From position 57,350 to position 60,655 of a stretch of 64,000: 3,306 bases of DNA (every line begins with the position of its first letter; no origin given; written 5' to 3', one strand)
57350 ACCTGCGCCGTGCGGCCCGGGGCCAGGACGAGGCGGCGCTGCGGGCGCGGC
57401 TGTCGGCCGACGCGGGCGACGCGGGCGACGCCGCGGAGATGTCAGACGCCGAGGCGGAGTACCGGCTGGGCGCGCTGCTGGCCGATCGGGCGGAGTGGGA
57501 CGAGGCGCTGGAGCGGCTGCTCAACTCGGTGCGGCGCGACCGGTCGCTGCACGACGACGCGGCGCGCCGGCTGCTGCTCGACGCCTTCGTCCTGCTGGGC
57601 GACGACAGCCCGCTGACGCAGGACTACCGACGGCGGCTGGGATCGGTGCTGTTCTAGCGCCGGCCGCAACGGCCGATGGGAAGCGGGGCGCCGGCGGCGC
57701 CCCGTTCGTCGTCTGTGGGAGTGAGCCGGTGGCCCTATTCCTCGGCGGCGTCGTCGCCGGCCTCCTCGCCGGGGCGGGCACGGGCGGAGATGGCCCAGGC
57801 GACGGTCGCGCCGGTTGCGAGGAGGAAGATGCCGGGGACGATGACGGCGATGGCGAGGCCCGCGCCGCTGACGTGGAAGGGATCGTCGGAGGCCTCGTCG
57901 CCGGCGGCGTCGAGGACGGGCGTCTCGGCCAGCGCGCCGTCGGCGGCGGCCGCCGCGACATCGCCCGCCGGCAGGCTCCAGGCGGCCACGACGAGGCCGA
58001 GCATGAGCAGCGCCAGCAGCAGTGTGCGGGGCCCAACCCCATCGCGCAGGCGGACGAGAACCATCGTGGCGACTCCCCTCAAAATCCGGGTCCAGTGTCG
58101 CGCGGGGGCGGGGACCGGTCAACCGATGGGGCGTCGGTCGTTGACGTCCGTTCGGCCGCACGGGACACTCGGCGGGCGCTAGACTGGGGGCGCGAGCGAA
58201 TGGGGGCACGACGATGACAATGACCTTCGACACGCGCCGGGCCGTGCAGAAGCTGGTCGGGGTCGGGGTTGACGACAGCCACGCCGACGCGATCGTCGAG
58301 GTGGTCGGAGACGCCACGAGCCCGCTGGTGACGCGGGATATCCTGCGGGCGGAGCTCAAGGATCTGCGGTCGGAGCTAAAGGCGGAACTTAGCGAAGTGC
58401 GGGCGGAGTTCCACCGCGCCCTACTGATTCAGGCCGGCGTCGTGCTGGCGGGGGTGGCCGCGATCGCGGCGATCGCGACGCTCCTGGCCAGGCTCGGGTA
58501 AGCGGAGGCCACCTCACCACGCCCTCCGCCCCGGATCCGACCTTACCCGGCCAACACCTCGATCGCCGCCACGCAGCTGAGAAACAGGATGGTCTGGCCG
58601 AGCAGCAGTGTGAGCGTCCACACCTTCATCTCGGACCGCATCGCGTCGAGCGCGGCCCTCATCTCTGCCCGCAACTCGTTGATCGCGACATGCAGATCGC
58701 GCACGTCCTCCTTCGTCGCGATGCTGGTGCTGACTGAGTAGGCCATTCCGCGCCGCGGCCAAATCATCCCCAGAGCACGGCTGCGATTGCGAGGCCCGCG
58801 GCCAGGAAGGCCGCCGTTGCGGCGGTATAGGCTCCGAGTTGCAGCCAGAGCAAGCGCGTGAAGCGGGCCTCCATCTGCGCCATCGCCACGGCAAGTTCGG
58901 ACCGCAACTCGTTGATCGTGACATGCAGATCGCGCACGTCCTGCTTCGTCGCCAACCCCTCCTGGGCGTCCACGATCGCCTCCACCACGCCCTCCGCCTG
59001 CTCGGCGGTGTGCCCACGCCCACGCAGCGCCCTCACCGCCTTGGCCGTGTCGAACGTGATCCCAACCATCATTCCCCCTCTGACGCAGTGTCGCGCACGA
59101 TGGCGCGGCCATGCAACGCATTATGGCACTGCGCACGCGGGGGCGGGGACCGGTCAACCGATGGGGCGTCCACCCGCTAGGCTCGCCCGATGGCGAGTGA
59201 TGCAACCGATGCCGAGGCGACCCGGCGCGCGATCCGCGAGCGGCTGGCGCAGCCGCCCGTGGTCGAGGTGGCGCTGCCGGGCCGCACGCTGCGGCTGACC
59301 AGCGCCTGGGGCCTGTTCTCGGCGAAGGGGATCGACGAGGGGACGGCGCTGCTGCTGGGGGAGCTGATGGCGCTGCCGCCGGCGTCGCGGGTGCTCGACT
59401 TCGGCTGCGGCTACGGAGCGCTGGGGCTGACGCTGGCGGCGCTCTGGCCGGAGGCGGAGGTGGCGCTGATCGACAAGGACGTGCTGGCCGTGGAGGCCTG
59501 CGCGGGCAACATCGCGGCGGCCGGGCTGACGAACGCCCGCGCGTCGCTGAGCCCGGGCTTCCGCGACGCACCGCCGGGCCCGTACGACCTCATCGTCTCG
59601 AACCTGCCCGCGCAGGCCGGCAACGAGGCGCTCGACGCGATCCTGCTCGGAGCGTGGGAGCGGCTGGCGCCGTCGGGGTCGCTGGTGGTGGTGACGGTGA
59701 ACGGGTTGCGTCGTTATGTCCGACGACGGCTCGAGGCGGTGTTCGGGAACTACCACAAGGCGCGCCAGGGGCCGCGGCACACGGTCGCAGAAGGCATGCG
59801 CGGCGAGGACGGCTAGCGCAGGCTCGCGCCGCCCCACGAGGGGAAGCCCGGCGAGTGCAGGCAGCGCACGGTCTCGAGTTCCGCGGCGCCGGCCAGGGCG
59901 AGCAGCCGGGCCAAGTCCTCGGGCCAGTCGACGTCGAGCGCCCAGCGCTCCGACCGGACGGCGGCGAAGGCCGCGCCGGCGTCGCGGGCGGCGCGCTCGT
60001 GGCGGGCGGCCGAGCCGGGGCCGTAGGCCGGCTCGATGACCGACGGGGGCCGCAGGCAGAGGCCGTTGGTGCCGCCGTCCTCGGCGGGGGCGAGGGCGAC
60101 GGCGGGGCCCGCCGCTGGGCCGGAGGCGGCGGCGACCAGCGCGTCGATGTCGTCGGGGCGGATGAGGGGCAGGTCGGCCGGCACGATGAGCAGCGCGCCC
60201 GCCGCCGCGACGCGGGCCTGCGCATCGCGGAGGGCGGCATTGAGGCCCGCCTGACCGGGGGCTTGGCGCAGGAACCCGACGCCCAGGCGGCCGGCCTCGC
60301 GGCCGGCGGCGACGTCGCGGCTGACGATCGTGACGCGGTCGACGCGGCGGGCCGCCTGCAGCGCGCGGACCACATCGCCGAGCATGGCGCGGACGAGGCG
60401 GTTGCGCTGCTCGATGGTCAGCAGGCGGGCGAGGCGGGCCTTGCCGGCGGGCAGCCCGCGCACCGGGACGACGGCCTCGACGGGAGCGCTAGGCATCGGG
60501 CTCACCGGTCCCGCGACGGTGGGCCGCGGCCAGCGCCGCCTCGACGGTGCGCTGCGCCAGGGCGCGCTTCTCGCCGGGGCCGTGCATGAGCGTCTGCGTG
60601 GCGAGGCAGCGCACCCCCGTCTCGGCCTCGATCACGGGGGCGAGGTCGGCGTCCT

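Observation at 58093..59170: Second DUF1640 cassette: three genes bounded by identical 35-bp direct repeats, with evidence of recent internal duplication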

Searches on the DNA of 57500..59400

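Call 30: search_rna_families(source=window, start=57500, end=59400, threshold=evalue, max_evalue=1)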
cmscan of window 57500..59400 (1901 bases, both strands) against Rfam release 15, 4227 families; matches with E-value up to 1: 1.
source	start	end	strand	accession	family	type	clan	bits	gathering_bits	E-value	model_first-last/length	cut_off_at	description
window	57843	57911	+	RF01059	mir-598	Gene; miRNA;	-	21.9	69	0.18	1-80/80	no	mir-598 microRNA precursor family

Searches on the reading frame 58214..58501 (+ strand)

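Call 6: search_protein_families(library=pfam, proteins=[window:58214-58501:+], max_evalue=0.01)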
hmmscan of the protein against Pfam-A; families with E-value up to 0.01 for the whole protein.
window:58214-58501:+ (95 aa): 1 family
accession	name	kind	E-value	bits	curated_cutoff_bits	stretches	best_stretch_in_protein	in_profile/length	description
PF07798.16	CCDC90-like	-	0.00026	21.3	33.5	0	5-65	1-65/175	Coiled-coil domain-containing protein 90-like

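Call 17: search_protein_families(library=ncbifam, proteins=[window:58214-58501:+], max_evalue=0.1)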
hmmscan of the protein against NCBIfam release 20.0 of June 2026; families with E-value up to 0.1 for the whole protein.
window:58214-58501:+ (95 aa): 0 families

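Call 18: search_protein_families(library=phrogs, proteins=[window:58214-58501:+], max_evalue=0.1)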
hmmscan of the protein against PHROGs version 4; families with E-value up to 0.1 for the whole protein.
window:58214-58501:+ (95 aa): 4 families
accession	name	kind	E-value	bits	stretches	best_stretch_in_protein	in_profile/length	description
phrog_17872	-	unknown function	0.0002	22.8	1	2-91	3-90/100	-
phrog_9415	-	unknown function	0.0021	18.9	2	43-66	68-91/168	-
phrog_32327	-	unknown function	0.072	14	0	43-85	96-138/152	-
phrog_25033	-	unknown function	0.078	14.2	0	23-67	33-76/87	-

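Call 51: search_protein_families(library=padloc, proteins=[window:58214-58501:+], max_evalue=0.1)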
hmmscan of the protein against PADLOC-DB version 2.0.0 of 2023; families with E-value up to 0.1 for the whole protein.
window:58214-58501:+ (95 aa): 0 families

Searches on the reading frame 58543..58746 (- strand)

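Call 6: search_protein_families(library=pfam, proteins=[window:58543-58746:-], max_evalue=0.01)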
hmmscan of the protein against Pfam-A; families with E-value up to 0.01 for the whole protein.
window:58543-58746:- (67 aa): 1 family
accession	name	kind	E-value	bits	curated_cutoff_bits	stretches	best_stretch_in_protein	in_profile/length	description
PF05465.18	Halo_GVPC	-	0.0092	16.7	22.4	0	15-35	1-21/32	Halobacterial gas vesicle protein C (GVPC) repeat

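Call 17: search_protein_families(library=ncbifam, proteins=[window:58543-58746:-], max_evalue=0.1)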
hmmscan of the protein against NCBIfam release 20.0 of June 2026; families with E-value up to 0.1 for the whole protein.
window:58543-58746:- (67 aa): 0 families

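Call 18: search_protein_families(library=phrogs, proteins=[window:58543-58746:-], max_evalue=0.1)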
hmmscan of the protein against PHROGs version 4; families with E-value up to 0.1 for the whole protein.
window:58543-58746:- (67 aa): 2 families
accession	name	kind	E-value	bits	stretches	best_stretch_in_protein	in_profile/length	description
phrog_17872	-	unknown function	0.0022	19.5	1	6-54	38-89/100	-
phrog_35808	-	unknown function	0.011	17.1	1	9-33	38-62/66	-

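Call 51: search_protein_families(library=padloc, proteins=[window:58543-58746:-], max_evalue=0.1)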
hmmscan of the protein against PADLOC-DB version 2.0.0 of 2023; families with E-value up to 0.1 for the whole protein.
window:58543-58746:- (67 aa): 0 families

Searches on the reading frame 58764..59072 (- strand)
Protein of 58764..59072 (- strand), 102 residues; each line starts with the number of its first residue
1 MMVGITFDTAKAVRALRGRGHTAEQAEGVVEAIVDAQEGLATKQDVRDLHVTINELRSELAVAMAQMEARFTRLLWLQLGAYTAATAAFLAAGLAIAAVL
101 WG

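Call 6: search_protein_families(library=pfam, proteins=[window:58764-59072:-], max_evalue=0.01)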
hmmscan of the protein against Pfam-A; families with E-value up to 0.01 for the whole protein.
window:58764-59072:- (102 aa): 1 family
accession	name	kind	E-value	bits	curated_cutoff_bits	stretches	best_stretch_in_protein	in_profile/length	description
PF07798.16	CCDC90-like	-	0.00014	22.2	33.5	1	7-60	1-52/175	Coiled-coil domain-containing protein 90-like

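Call 17: search_protein_families(library=ncbifam, proteins=[window:58764-59072:-], max_evalue=0.1)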
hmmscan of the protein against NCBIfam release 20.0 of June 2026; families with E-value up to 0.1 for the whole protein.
window:58764-59072:- (102 aa): 0 families

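Call 18: search_protein_families(library=phrogs, proteins=[window:58764-59072:-], max_evalue=0.1)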
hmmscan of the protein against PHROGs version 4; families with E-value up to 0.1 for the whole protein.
window:58764-59072:- (102 aa): 2 families
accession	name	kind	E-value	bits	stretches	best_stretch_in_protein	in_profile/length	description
phrog_17872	-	unknown function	0.0011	20.5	1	4-60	3-60/100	-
phrog_736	-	unknown function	0.0086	17.2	1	29-78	51-101/112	-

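Call 20: find_homologous_proteins(query=window:58764-59072:-)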
Query window:58764-59072:- (102 aa): 26 proteins with E <= 0.001 among 100 candidates.
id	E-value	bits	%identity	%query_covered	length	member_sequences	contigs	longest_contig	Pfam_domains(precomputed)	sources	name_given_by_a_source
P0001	3.2e-54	198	99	99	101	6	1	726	-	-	-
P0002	2.0e-44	167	81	75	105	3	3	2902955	-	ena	-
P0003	3.5e-37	144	78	99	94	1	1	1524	-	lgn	-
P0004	2.4e-32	129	69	75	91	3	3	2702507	-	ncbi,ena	-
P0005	3.8e-27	112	68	99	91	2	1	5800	-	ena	-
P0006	1.7e-25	107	77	69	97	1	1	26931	-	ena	-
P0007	2.7e-25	106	74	69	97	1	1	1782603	-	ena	-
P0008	3.4e-25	106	77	69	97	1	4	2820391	-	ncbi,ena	-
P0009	3.6e-25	106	76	70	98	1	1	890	-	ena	-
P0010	1.1e-24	104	73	69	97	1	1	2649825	-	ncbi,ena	-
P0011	1.2e-24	104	74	69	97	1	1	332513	-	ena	-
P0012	1.7e-24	103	76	69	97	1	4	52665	-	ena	-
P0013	6.4e-19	86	66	69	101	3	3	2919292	PF07798.17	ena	-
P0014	7.4e-18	82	90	48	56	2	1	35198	-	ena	-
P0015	4.0e-17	80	58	63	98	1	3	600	-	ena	-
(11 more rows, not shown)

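Call 24: search_solved_structures(query=window:58764-59072:-, max_evalue=10, show_alignments=2)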
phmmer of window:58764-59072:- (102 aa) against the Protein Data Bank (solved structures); distinct sequences matched with E-value up to 10: 12.
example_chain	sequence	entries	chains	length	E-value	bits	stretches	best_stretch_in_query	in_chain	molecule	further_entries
9e5c_3k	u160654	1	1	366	0.17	15.5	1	12-97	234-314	Leucine-rich repeat protein (LRRP)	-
3g0q_A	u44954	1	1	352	0.32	14.6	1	30-97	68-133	A/G-specific adenine glycosylase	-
1rrq_A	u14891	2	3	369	0.34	14.6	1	30-98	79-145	MutY | A/G-specific adenine glycosylase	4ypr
1rrs_A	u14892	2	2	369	0.34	14.5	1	30-98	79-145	MutY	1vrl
5kn9_A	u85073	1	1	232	0.35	14.5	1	29-98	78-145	Adenine DNA glycosylase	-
8dvp_A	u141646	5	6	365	0.35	14.5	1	30-97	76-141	Adenine DNA glycosylase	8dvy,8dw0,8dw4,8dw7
5kn8_A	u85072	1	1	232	0.35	14.5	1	29-98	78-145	Adenine DNA glycosylase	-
8dwe_A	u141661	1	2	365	0.35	14.5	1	30-97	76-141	Adenine DNA glycosylase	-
8dwd_A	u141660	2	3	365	0.36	14.5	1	30-97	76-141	Adenine DNA glycosylase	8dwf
6q0c_A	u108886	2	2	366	0.36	14.5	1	30-97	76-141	A/G-specific adenine glycosylase | Adenine DNA glycosylase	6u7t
4yoq_A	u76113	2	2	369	0.36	14.5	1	30-97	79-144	A/G-specific adenine glycosylase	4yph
9bs2_A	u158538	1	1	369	0.36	14.5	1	30-97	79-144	Adenine DNA glycosylase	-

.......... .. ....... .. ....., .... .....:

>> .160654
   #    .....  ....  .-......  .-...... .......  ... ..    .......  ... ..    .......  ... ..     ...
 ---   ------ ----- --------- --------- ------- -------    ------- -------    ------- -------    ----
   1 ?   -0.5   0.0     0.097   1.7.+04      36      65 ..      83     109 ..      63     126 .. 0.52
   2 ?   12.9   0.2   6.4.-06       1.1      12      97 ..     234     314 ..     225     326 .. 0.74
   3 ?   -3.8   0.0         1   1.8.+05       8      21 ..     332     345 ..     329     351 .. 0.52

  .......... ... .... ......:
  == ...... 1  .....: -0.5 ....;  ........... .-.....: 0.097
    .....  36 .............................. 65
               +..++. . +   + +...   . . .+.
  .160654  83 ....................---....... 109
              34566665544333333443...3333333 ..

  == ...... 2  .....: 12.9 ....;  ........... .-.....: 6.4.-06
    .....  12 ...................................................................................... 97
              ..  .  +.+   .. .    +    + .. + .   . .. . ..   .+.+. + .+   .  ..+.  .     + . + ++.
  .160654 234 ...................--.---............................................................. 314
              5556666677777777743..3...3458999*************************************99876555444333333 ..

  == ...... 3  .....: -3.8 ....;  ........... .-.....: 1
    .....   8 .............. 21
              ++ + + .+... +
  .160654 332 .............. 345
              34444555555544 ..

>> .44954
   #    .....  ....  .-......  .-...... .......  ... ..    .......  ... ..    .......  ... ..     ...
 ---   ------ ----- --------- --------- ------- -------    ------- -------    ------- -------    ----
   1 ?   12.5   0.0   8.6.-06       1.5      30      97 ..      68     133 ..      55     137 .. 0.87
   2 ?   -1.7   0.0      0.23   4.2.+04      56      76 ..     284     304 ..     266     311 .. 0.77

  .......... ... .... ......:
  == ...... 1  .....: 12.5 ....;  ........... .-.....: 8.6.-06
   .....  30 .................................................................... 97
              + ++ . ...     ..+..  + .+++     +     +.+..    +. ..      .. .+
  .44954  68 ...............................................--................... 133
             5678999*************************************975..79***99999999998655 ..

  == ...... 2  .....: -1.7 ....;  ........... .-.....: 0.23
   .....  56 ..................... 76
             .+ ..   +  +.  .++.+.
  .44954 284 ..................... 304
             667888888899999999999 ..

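Call 28: find_encoding_contigs(protein=P0001, flank=5000, max_places=6)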
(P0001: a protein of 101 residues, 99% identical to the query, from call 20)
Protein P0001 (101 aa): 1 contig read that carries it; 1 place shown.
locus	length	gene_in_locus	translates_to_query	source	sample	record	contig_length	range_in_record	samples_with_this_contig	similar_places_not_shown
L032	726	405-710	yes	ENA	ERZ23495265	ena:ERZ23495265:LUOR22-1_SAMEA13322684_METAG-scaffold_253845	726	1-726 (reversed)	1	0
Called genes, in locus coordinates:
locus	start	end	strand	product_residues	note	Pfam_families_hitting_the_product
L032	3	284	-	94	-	?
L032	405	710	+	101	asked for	-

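Call 32: find_encoding_contigs(protein=P0002, flank=3500, max_places=3)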
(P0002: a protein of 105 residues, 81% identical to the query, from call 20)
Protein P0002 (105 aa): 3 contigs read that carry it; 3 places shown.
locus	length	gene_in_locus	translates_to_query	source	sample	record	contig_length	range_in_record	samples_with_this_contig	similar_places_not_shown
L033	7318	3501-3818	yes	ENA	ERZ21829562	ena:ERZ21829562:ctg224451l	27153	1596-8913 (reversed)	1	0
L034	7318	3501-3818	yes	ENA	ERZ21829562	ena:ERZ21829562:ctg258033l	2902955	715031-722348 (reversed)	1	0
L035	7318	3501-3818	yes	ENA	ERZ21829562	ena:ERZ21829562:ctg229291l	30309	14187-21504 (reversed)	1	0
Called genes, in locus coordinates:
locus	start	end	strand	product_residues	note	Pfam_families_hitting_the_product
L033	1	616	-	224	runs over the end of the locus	PF06271:RDD, PF05120:GvpG (faint)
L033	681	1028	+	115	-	-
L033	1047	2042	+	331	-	PF01933:CofD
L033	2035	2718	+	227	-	PF01983:CofC, PF12804:NTP_transf_3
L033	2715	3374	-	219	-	PF05175:MTS, PF06325:PrmA (weak), PF13649:Methyltransf_25 (weak), PF13847:Methyltransf_31, PF08242:Methyltransf_12 (faint)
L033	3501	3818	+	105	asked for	-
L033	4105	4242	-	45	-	-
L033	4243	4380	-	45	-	-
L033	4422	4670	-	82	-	-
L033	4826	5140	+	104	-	-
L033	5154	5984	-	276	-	PF00085:Thioredoxin, PF13098:Thioredoxin_2 (faint), PF14595:Thioredoxin_9 (faint), PF14559:TPR_19, PF14561:TPR_20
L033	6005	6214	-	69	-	PF09723:Zn_ribbon_8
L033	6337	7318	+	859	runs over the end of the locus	?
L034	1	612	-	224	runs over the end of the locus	PF06271:RDD, PF05120:GvpG (faint)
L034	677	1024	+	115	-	-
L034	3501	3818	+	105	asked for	-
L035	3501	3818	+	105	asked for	-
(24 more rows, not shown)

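Call 33: find_encoding_contigs(protein=P0013, flank=3500, max_places=3)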
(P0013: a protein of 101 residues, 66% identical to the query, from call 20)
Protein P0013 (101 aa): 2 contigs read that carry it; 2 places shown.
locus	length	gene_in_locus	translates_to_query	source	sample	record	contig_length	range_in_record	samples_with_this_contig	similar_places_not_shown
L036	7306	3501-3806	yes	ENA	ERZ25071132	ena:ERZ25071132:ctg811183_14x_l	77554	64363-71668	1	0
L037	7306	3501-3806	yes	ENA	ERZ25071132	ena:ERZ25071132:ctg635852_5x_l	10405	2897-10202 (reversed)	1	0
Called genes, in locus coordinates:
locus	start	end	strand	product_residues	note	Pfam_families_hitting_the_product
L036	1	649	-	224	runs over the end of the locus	PF06271:RDD, PF05120:GvpG (faint)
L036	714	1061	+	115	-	-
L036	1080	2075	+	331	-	PF01933:CofD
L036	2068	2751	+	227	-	PF01983:CofC, PF12804:NTP_transf_3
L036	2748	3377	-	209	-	PF05175:MTS, PF06325:PrmA (weak), PF13847:Methyltransf_31, PF08242:Methyltransf_12 (weak), PF13649:Methyltransf_25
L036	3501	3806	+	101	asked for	PF07798:CCDC90-like (weak)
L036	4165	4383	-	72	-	-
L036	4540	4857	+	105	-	-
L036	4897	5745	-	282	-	PF00085:Thioredoxin, PF13098:Thioredoxin_2 (faint), PF14595:Thioredoxin_9 (weak), PF13432:TPR_16 (weak), PF14559:TPR_19, PF14561:TPR_20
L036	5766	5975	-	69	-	PF09723:Zn_ribbon_8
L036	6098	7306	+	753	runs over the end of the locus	PF02384:N6_Mtase, PF07669:Eco57I (weak)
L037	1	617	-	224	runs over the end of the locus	PF06271:RDD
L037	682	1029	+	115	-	-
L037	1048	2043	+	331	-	PF01933:CofD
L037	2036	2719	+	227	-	PF01983:CofC, PF12804:NTP_transf_3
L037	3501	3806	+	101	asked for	PF07798:CCDC90-like (weak)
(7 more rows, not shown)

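Call 34: find_encoding_contigs(protein=P0010, flank=3500, max_places=2)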
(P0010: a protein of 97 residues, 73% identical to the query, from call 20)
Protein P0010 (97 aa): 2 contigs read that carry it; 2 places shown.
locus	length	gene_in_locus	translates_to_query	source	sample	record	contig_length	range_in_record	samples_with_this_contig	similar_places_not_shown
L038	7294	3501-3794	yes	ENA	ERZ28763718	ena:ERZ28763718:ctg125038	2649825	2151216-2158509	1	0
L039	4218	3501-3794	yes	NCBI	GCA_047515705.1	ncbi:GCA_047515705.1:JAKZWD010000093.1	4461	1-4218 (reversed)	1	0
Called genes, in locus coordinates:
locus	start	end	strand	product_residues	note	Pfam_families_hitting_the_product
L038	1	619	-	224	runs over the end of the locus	PF06271:RDD, PF05120:GvpG (faint)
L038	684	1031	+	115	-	-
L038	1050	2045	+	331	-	PF01933:CofD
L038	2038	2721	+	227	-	PF01983:CofC, PF12804:NTP_transf_3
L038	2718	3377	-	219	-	PF05175:MTS, PF13489:Methyltransf_23 (faint), PF06325:PrmA (weak), PF13649:Methyltransf_25 (weak), PF13847:Methyltransf_31, PF08242:Methyltransf_12 (weak)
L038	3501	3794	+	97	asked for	-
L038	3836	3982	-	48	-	-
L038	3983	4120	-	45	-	-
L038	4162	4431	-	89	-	-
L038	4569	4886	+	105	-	-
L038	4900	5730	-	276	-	PF00085:Thioredoxin, PF13098:Thioredoxin_2 (faint), PF14595:Thioredoxin_9 (faint), PF13432:TPR_16 (weak), PF14559:TPR_19, PF14561:TPR_20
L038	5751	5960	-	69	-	PF09723:Zn_ribbon_8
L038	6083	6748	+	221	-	-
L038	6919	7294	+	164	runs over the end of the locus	PF13643:DUF4145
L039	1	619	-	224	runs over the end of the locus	PF06271:RDD, PF05120:GvpG (faint)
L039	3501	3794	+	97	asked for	-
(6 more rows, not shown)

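Call 35: find_encoding_contigs(protein=P0007, flank=3500, max_places=2)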
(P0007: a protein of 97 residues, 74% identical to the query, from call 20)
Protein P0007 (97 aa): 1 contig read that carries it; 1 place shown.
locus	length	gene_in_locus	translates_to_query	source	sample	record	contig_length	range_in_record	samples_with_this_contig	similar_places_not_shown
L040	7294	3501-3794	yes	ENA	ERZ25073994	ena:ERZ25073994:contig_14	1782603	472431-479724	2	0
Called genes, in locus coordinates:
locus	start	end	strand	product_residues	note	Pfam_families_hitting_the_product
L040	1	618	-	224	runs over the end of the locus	PF06271:RDD, PF05120:GvpG (faint)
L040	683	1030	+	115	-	-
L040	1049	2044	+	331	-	PF01933:CofD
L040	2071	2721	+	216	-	PF01983:CofC, PF12804:NTP_transf_3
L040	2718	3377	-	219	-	PF05175:MTS, PF06325:PrmA (weak), PF13649:Methyltransf_25 (weak), PF13847:Methyltransf_31, PF08242:Methyltransf_12 (faint)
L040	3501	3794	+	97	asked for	-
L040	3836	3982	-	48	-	-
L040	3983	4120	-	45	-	-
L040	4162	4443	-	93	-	-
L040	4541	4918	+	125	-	-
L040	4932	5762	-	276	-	PF00085:Thioredoxin, PF13098:Thioredoxin_2 (faint), PF14595:Thioredoxin_9 (faint), PF13432:TPR_16 (weak), PF14559:TPR_19, PF14561:TPR_20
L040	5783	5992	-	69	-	PF09723:Zn_ribbon_8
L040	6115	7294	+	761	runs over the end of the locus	PF07669:Eco57I (faint), PF02384:N6_Mtase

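Call 51: search_protein_families(library=padloc, proteins=[window:58764-59072:-], max_evalue=0.1)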
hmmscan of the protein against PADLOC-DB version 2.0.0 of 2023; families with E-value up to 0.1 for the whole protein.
window:58764-59072:- (102 aa): 0 families

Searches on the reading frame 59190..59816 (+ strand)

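Call 6: search_protein_families(library=pfam, proteins=[window:59190-59816:+], max_evalue=0.01)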
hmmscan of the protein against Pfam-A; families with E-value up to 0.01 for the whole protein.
window:59190-59816:+ (208 aa): 7 families
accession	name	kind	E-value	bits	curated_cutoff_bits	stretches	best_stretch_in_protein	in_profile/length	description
PF05175.20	MTS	-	3.8e-30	105.2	23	1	34-199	2-168/170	Methyltransferase small domain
PF13847.12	Methyltransf_31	-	2.5e-10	40.7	27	1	65-175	4-117/145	Methyltransferase domain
PF13649.12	Methyltransf_25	-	2.3e-07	31.9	27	1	68-163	1-97/97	Methyltransferase domain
PF06325.19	PrmA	-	1.3e-06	28.6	22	1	64-165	161-256/296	Ribosomal protein L11 methyltransferase (PrmA)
PF08242.18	Methyltransf_12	-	2.2e-06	28.7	30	1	69-164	1-97/98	Methyltransferase domain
PF13489.12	Methyltransf_23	-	3.1e-05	24.2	27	1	62-171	20-120/164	Methyltransferase domain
PF10294.15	Methyltransf_16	-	0.0014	18.8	21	1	66-112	48-93/174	Lysine methyltransferase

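Call 17: search_protein_families(library=ncbifam, proteins=[window:59190-59816:+], max_evalue=0.1)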
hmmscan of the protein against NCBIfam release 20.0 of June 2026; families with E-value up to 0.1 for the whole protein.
window:59190-59816:+ (208 aa): 29 families (the best 25 are shown)
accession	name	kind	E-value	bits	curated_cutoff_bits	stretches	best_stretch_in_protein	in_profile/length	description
NF007023.0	PRK09489.1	equivalog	6e-16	58.5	295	1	34-199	167-331/342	16S rRNA (guanine(1207)-N(2))-methyltransferase RsmC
TIGR03534.1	RF_mod_PrmC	equivalog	6e-12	45.6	199.1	1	63-140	85-165/253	peptide chain release factor N(5)-glutamine methyltransferase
TIGR03533.1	L3_gln_methyl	equivalog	1.9e-09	37.3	229.7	1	64-140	121-198/284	50S ribosomal protein L3 N(5)-glutamine methyltransferase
NF010703.0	PRK14103.1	equivalog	2.2e-08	33.9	320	1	63-172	28-128/256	trans-aconitate 2-methyltransferase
TIGR00536.1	hemK_fam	subfamily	9.1e-08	31.5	115.5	1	59-140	109-191/286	HemK family protein methyltransferase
NF043040.1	corrin_prot_MT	hypoth_equivalog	2.8e-07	30.2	180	1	64-170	41-150/216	corrinoid protein-associated methyltransferase CpaM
TIGR00406.1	prmA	equivalog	3.6e-07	29.9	183.15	1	51-142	145-236/288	50S ribosomal protein L11 methyltransferase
NF005640.0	PRK07402.1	equivalog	2.1e-06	27.5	219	1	55-171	34-147/200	precorrin-6Y C5,15-methyltransferase subunit CbiT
TIGR03704.1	PrmC_rel_meth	equivalog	2.4e-06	27.2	248.8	1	66-141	88-163/251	putative protein N(5)-glutamine methyltransferase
NF011577.0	PRK15001.1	equivalog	3.9e-06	26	468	1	36-108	201-272/378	23S rRNA (guanine(1835)-N(2))-methyltransferase RlmG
TIGR02469.1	CbiT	equivalog_domain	4.1e-06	27.1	78.3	1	60-168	15-121/124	precorrin-6Y C5,15-methyltransferase (decarboxylating) subunit CbiT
NF001786.0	PRK00517.2-4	equivalog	6.9e-06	25.4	327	1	65-140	144-215/277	50S ribosomal protein L11 methyltransferase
NF001790.0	PRK00517.3-3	equivalog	1.2e-05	24.8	269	1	27-194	84-252/262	50S ribosomal protein L11 methyltransferase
NF047853.1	tRm6a37MtseTrmN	equivalog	3e-05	23.9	350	1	53-140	32-123/244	tRNA(1)(Val) (adenine(37)-N(6))-methyltransferase TrmN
NF011529.0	PRK14968.1-3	equivalog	5.9e-05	22.6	162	1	50-145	21-112/198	putative methyltransferase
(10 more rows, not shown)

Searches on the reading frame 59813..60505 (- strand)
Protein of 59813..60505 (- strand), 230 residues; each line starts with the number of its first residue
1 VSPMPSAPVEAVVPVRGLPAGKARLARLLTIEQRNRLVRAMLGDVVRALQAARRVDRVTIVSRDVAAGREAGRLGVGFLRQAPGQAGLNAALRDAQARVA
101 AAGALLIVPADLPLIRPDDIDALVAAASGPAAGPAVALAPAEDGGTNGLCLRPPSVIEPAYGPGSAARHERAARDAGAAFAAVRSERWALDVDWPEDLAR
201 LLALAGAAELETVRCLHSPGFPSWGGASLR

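Call 6: search_protein_families(library=pfam, proteins=[window:59813-60505:-], max_evalue=0.01)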
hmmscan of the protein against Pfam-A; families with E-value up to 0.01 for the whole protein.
window:59813-60505:- (230 aa): 3 families
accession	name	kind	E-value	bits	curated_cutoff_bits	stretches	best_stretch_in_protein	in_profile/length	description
PF01983.22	CofC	-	1.3e-24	87.1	22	1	10-202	2-183/217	Guanylyl transferase CofC like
PF12804.13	NTP_transf_3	-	2e-11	44.8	27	1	40-157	25-128/160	MobA-like NTP transferase domain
PF09837.15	DUF2064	-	0.00031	21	25.8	1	46-145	2-99/120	Uncharacterized protein conserved in bacteria (DUF2064)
